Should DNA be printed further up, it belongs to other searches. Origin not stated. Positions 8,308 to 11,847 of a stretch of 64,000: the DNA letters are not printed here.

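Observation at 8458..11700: PRMT9-like tandem arginine methyltransferase in which both modules carry D-x-F-D in place of the double-E loop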

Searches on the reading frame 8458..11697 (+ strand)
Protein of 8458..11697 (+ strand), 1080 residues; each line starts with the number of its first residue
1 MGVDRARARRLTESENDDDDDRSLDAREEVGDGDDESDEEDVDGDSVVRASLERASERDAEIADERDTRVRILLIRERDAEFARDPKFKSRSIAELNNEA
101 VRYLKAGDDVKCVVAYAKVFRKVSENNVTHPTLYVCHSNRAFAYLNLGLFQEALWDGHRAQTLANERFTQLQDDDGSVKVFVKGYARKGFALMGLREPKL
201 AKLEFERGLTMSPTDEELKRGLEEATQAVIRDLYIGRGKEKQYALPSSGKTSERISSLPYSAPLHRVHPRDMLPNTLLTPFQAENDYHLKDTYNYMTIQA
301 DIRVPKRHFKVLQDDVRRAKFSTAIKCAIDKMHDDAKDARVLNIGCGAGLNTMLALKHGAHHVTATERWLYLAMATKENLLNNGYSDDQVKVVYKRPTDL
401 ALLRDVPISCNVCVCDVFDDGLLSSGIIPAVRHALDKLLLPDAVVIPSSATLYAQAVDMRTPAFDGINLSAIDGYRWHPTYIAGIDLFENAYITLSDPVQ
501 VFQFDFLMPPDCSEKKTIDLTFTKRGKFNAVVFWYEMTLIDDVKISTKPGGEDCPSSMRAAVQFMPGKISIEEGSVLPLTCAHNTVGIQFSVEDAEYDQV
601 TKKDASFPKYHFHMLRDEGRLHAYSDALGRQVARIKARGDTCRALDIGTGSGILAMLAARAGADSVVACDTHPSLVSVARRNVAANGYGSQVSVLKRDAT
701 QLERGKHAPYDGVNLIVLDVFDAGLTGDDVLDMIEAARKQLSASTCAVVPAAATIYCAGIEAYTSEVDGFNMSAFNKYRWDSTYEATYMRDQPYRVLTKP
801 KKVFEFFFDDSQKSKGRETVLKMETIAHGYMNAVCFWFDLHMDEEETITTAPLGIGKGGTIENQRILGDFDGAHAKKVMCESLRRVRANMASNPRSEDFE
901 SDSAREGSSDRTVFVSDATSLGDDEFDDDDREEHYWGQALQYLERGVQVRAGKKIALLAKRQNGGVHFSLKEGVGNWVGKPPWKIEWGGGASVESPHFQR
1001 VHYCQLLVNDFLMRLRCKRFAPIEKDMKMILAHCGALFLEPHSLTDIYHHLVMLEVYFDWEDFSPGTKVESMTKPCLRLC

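Call 3: search_protein_families(library=pfam, proteins=[window:8458-11697:+], max_evalue=1)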
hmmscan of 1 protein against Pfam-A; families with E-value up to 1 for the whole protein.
window:8458-11697:+ (1080 aa): 20 families
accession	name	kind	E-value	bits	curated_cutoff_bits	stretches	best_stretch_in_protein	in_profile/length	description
PF06325.19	PrmA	-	1.5e-16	61.2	22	2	642-701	163-223/296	Ribosomal protein L11 methyltransferase (PrmA)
PF13649.12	Methyltransf_25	-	2.7e-13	50.8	27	2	645-715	2-70/97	Methyltransferase domain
PF22528.1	PRMT_C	-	1.1e-10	42.1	27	2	752-852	2-111/164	Arginine methyltransferase oligomerization subdomain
PF01135.25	PCMT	-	4.2e-09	36.9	20.3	2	642-713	75-146/210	Protein-L-isoaspartate(D-aspartate) O-methyltransferase (PCMT)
PF05175.20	MTS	-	5.2e-09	36.4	23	2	641-701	32-92/170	Methyltransferase small domain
PF08241.18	Methyltransf_11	-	9.2e-09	36.3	21.2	2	645-703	1-55/95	Methyltransferase domain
PF13847.12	Methyltransf_31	-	5.7e-07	29.8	27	1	641-720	4-83/145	Methyltransferase domain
PF03602.21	Cons_hypoth95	-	3e-06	27.5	24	1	636-719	37-120/182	Conserved hypothetical protein 95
PF13489.12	Methyltransf_23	-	4.1e-06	27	27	1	622-686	7-61/164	Methyltransferase domain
PF08242.18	Methyltransf_12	-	1.6e-05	26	30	1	645-716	1-72/98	Methyltransferase domain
PF07719.23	TPR_2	-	0.00025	21.4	27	0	136-154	3-21/34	Tetratricopeptide repeat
PF12847.13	Methyltransf_18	-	0.0014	19.1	27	1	642-747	16-113/151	Methyltransferase domain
PF17286.7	PRMT5_C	-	0.0019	18.7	30.3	0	491-550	34-99/167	PRMT5 oligomerisation domain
PF00515.34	TPR_1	-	0.0043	17.3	27.8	0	136-154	3-21/34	Tetratricopeptide repeat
PF10294.15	Methyltransf_16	-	0.0072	16.5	21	1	637-694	43-102/174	Lysine methyltransferase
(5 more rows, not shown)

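Call 4: search_solved_structures(query=window:8458-11697:+, max_evalue=0.01, show_alignments=3)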
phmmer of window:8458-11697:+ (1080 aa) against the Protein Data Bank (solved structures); distinct sequences matched with E-value up to 0.01: 67 (the best 60 are shown).
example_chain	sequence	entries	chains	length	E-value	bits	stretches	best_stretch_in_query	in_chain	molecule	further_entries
4c4a_A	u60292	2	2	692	2.4e-28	101.9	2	588-762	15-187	PROTEIN ARGININE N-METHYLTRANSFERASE 7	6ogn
8rbk_A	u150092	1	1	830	4.4e-25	91.1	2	606-737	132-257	MGC151858 protein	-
6pdm_A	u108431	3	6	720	4.9e-25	90.9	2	608-737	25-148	Protein arginine N-methyltransferase 9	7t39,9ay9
7rbq_A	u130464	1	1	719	5e-25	90.9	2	608-737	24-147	Protein arginine N-methyltransferase 9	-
5eku_A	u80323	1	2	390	6.6e-20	74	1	609-762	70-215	Arginine N-methyltransferase, putative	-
4m36_A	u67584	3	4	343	1.2e-19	73.1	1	609-762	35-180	Protein arginine N-methyltransferase 7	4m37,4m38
3wst_A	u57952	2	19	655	2.3e-17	65.6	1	641-847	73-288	Protein arginine N-methyltransferase 7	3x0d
1g6q_1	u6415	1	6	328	4.8e-12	47.9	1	308-540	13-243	HNRNP ARGININE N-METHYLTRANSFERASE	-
9vkf_A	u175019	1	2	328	4.9e-12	47.9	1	308-540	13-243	Protein arginine N-methyltransferase 1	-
8dur_A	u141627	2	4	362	3.7e-11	45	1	591-840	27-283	Protein arginine N-methyltransferase 1 (PRMT1) | PUA domain-containing protein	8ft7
6cu3_A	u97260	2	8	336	2.2e-10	42.5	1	610-840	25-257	protein arginine N-methyltransferase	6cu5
1orh_A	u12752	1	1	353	8.1e-10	40.6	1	591-703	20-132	Protein arginine N-methyltransferase 1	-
1ori_A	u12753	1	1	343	9.1e-10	40.4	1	593-703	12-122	Protein arginine N-methyltransferase 1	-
1or8_A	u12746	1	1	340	9.9e-10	40.3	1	593-703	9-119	Protein arginine N-methyltransferase 1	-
6nt2_A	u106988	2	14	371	1.1e-09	40.1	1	591-761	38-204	Protein arginine N-methyltransferase 1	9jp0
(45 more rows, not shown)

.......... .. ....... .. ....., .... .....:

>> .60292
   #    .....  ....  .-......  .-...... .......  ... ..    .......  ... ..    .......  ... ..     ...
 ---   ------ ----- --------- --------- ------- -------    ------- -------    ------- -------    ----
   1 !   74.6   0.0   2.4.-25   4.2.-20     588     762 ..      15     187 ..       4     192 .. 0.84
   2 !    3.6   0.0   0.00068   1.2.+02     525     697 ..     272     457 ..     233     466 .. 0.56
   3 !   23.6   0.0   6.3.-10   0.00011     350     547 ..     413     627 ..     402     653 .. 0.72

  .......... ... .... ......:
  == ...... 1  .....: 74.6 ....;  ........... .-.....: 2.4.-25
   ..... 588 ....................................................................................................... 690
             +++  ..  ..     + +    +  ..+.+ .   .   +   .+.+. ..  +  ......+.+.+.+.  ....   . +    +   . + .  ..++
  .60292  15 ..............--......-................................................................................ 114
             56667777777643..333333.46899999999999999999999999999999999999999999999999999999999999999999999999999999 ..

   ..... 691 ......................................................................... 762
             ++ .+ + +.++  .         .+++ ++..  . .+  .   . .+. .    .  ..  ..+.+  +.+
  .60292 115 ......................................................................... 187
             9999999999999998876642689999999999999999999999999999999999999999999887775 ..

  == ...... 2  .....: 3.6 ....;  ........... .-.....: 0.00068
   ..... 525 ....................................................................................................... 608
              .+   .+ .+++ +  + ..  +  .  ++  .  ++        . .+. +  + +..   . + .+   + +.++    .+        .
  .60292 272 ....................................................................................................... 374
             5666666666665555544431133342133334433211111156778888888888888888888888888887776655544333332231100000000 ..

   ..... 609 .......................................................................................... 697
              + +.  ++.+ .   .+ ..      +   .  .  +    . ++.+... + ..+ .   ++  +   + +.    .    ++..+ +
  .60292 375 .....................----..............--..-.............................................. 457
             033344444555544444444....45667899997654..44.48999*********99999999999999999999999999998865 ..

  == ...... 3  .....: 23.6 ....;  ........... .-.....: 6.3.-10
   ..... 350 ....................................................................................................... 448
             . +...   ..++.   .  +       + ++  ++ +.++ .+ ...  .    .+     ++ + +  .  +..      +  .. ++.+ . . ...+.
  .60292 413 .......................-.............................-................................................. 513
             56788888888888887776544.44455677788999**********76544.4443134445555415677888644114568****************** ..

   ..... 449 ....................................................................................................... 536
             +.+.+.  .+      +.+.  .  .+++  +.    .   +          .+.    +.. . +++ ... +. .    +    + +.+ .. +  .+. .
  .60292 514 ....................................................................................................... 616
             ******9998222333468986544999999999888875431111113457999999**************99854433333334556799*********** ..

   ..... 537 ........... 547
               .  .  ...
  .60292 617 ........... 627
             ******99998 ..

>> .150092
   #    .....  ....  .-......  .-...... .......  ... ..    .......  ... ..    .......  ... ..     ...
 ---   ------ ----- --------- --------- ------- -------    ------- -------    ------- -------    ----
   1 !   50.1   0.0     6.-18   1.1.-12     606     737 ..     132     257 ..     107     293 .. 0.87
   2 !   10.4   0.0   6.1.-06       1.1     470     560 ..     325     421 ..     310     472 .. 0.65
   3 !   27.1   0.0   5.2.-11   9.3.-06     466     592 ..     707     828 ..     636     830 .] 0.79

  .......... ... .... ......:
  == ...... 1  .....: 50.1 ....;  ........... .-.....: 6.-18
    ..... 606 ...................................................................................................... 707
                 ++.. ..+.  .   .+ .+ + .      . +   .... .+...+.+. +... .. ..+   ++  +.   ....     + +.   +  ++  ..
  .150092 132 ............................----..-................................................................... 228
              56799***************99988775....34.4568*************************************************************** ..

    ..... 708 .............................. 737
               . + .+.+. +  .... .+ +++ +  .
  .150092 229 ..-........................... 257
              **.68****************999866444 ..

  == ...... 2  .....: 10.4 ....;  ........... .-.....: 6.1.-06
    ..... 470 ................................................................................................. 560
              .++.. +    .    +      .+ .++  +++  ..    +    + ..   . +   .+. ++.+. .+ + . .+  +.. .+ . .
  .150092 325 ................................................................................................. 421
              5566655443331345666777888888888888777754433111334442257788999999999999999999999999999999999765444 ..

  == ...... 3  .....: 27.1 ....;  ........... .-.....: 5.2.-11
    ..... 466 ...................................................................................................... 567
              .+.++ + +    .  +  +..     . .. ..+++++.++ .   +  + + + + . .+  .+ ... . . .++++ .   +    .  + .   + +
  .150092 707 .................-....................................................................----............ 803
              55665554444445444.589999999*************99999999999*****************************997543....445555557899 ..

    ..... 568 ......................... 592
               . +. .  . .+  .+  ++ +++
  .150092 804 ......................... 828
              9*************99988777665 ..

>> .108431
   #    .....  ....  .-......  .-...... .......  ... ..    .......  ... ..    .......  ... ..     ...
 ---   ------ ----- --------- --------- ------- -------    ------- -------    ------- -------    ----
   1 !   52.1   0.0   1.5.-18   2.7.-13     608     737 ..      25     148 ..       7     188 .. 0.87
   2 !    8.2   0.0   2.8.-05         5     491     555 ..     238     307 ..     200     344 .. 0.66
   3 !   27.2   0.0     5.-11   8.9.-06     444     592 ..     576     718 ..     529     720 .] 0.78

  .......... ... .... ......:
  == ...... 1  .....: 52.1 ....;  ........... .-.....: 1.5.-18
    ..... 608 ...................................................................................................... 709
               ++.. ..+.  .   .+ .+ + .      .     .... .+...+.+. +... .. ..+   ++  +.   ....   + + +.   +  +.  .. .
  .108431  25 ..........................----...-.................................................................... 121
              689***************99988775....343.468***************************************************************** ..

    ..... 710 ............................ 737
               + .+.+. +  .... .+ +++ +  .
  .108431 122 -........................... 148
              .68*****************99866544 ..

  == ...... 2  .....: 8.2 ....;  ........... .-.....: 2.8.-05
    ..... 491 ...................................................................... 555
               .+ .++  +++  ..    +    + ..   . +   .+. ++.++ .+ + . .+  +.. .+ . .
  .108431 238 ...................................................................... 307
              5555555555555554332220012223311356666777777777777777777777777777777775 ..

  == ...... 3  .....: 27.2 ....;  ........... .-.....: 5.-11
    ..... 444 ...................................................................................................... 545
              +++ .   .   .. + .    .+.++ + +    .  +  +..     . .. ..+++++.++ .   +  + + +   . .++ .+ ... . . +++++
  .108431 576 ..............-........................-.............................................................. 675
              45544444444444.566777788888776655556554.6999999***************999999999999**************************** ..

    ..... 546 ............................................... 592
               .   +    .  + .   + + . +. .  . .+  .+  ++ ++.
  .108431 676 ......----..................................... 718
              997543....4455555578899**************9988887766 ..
